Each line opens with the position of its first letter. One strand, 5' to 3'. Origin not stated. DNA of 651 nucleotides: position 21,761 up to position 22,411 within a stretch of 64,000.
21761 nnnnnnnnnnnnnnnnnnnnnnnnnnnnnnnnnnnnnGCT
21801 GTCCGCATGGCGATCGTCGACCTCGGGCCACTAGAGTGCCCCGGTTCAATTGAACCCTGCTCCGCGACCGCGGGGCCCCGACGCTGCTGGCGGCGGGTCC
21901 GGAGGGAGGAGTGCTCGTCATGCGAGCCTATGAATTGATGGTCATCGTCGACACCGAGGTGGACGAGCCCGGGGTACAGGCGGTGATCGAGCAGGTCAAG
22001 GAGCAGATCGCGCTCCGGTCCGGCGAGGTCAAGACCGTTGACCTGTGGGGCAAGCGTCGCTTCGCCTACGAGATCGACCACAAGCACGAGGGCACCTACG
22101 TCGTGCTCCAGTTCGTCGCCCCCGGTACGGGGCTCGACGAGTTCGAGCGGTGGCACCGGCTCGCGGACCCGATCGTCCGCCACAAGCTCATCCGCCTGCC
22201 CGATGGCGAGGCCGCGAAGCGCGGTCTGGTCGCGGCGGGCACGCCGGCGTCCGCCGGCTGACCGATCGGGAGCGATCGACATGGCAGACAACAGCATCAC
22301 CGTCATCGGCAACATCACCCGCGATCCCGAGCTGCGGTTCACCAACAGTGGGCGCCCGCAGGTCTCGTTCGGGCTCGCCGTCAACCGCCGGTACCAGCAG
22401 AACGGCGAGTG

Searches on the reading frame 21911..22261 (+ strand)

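Call 80: search_protein_families(library=pfam, proteins=[window:21911-22261:+], max_evalue=0.00001)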
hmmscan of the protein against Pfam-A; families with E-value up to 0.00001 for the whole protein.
window:21911-22261:+ (116 aa): 1 family
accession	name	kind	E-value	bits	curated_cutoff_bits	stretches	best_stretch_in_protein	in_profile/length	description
PF01250.22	Ribosomal_S6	-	1.8e-24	86.2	27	1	7-95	2-90/90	Ribosomal protein S6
